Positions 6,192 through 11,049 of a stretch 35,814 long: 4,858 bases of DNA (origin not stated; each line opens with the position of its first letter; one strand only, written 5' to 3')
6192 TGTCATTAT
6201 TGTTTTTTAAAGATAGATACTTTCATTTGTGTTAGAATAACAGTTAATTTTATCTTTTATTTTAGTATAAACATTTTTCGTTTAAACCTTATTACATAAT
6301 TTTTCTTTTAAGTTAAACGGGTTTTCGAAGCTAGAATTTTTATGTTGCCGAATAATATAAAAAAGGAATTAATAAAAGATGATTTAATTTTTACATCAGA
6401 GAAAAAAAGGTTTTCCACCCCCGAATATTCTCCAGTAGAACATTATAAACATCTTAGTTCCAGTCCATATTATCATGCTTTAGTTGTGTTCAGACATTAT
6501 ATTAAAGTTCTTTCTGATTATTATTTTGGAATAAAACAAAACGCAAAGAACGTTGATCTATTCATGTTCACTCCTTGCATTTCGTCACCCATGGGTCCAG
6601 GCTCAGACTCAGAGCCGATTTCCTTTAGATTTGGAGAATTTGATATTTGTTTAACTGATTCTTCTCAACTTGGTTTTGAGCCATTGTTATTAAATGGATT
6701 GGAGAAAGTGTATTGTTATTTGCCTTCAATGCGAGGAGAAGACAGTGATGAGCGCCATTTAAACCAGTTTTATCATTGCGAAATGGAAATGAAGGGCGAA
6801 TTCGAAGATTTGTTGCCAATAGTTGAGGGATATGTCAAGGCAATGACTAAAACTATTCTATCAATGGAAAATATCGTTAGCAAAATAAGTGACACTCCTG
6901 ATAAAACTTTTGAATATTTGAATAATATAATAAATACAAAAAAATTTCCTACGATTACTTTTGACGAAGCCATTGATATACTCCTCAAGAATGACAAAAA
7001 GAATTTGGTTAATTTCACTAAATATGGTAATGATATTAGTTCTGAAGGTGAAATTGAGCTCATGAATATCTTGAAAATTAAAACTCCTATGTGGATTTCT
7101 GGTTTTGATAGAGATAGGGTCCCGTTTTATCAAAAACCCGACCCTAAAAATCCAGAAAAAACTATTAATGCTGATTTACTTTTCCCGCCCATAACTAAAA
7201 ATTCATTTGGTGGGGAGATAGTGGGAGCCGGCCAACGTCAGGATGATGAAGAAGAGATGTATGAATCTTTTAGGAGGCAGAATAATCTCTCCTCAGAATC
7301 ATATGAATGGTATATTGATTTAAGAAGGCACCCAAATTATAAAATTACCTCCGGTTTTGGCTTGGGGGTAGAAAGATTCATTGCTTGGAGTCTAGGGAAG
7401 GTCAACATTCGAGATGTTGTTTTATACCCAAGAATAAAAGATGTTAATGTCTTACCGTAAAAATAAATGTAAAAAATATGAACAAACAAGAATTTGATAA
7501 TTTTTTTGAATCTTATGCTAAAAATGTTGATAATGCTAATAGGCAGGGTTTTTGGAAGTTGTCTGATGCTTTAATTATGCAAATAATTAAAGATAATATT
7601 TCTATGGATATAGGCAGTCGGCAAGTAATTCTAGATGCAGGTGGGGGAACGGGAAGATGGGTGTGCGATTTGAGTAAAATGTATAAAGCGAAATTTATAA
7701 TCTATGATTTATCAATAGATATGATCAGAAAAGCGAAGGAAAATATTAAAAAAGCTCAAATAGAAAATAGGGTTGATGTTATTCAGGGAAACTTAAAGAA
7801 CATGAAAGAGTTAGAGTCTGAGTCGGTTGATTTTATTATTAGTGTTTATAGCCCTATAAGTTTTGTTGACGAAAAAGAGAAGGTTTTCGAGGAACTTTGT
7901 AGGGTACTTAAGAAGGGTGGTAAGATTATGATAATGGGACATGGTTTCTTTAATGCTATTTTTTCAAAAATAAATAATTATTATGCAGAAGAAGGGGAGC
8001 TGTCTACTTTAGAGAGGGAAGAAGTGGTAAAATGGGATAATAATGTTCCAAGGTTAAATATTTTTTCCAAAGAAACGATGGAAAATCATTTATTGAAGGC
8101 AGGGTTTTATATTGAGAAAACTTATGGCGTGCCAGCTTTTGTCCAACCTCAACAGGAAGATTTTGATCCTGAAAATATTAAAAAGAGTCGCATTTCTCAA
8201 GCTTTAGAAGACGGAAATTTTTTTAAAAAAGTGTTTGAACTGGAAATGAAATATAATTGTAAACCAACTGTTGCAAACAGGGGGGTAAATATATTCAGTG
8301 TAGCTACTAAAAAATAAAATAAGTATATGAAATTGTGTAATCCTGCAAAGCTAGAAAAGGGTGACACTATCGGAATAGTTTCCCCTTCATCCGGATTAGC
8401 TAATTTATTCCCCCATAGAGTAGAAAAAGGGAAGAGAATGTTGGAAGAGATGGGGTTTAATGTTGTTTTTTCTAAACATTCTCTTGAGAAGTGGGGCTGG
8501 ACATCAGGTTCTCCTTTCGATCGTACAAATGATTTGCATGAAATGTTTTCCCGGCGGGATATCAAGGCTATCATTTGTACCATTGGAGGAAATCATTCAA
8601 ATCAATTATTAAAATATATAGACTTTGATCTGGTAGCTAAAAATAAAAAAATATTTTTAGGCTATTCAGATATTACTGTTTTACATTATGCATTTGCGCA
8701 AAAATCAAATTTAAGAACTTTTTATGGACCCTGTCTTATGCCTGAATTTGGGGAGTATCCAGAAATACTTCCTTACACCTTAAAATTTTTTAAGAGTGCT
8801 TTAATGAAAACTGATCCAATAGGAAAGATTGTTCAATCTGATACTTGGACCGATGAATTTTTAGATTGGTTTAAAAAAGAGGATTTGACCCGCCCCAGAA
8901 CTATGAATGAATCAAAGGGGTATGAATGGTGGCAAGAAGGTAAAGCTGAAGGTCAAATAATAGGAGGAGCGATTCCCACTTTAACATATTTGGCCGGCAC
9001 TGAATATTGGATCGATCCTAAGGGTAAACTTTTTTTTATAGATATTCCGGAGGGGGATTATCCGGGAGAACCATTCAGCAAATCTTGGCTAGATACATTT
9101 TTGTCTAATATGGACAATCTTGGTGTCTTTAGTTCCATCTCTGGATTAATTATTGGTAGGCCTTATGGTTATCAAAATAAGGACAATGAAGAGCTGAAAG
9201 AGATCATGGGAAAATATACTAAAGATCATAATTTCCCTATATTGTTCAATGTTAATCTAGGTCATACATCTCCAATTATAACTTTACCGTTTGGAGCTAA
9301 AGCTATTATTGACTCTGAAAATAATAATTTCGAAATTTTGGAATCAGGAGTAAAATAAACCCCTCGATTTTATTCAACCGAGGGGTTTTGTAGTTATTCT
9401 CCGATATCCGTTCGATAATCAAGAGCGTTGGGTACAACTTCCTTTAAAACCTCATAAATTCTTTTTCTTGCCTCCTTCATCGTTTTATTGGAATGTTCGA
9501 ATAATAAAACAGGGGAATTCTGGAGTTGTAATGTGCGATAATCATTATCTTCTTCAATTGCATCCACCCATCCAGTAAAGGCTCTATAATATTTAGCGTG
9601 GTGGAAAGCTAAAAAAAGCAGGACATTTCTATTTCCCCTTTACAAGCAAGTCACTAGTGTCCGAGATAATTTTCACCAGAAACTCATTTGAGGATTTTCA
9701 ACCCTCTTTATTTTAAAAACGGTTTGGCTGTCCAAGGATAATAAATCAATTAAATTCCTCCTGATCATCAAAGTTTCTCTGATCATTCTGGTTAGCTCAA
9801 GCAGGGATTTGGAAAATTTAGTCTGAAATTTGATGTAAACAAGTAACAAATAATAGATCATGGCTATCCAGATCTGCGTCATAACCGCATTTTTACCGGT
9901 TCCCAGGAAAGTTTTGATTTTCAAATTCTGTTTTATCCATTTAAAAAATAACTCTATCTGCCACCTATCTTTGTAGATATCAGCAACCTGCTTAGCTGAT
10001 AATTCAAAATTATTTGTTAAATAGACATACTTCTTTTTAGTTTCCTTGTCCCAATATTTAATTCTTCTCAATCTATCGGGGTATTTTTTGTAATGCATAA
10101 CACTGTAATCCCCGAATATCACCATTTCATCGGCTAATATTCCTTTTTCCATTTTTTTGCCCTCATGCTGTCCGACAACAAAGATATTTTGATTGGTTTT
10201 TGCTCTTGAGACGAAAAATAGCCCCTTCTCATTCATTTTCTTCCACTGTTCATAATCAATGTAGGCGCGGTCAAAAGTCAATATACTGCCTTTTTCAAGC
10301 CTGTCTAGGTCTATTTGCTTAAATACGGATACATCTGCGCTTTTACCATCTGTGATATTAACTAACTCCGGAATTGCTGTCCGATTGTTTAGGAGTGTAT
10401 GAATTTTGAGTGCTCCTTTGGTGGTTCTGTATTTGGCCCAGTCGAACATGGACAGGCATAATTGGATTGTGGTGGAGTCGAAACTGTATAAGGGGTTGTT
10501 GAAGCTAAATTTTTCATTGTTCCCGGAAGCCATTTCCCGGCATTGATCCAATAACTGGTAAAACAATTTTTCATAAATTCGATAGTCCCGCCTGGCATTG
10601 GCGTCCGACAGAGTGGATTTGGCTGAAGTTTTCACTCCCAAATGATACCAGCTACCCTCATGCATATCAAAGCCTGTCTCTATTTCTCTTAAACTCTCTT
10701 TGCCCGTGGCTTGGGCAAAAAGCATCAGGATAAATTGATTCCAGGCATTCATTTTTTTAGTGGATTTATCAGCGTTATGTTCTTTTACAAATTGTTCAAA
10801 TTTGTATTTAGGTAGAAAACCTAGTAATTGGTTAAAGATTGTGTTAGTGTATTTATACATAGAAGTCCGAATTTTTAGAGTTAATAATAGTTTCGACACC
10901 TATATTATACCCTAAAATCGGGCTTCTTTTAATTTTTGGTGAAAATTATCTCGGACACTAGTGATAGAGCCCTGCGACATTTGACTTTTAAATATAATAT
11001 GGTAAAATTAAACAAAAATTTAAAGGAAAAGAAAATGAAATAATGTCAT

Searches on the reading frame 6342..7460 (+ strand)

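Call 88: search_protein_families(library=pfam, max_evalue=0.001, proteins=[window:6342-7460:+])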
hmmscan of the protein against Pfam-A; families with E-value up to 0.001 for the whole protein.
window:6342-7460:+ (372 aa): 1 family
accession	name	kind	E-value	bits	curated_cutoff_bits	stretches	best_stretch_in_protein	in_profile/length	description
PF00152.25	tRNA-synt_2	-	3.2e-34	118.8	25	1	96-365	66-307/308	tRNA synthetases class II (D, K and N)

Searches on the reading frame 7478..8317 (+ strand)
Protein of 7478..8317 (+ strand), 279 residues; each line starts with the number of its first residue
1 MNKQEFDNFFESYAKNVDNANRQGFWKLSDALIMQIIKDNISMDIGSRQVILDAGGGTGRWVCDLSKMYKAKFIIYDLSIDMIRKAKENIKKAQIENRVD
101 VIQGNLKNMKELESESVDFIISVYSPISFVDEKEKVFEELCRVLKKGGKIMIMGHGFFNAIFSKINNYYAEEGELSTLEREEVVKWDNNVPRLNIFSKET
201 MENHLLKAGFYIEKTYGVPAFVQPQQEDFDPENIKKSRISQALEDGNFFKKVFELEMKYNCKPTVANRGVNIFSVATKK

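Call 88: search_protein_families(library=pfam, max_evalue=0.001, proteins=[window:7478-8317:+])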
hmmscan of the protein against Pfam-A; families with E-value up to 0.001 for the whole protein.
window:7478-8317:+ (279 aa): 10 families
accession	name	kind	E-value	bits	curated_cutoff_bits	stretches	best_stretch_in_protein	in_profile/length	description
PF13649.12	Methyltransf_25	-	2.6e-19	70.1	27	1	51-148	1-97/97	Methyltransferase domain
PF13847.12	Methyltransf_31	-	1e-16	61.4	27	1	48-169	4-129/145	Methyltransferase domain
PF08241.18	Methyltransf_11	-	1.1e-16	61.7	21.2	1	52-152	1-95/95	Methyltransferase domain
PF01209.24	Ubie_methyltran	-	1.3e-12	48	20.1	1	4-154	7-153/233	ubiE/COQ5 methyltransferase family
PF08242.18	Methyltransf_12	-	2.3e-09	38.3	30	1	52-150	1-98/98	Methyltransferase domain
PF13489.12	Methyltransf_23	-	4.3e-08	33.5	27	1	46-213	21-162/164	Methyltransferase domain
PF00891.24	Methyltransf_2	-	8.5e-07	29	22.3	1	43-153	58-165/210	O-methyltransferase domain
PF01170.24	UPF0020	-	9e-06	26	22.3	1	69-122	75-127/197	RMKL-like, methyltransferase domain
PF02353.26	CMAS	-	9.2e-06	25.6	27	1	37-153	54-165/273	Mycolic acid cyclopropane synthetase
PF20922.3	Anamorsin_N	-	0.00045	20.4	27.1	1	83-152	17-87/163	Anamorsin, N-terminal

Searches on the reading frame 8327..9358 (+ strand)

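Call 88: search_protein_families(library=pfam, max_evalue=0.001, proteins=[window:8327-9358:+])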
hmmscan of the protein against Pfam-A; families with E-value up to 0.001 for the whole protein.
window:8327-9358:+ (343 aa): 2 families
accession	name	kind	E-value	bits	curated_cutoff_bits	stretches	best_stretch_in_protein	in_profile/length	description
PF02016.21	Peptidase_S66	-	5e-38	130.4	25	1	15-134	1-121/121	LD-carboxypeptidase N-terminal domain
PF17676.7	Peptidase_S66C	-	4.4e-22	79.4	23.7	1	208-326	1-118/120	LD-carboxypeptidase C-terminal domain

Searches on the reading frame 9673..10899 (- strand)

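Call 88: search_protein_families(library=pfam, max_evalue=0.001, proteins=[window:9673-10899:-])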
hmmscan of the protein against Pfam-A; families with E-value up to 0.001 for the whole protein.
window:9673-10899:- (408 aa): 2 families
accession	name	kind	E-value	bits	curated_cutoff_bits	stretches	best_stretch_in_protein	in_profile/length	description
PF01609.27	DDE_Tnp_1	-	4.6e-32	111.8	23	1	138-352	7-200/200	Transposase DDE domain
PF14294.11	DUF4372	-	1.6e-26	92.7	25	1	19-90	3-74/74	Domain of unknown function (DUF4372)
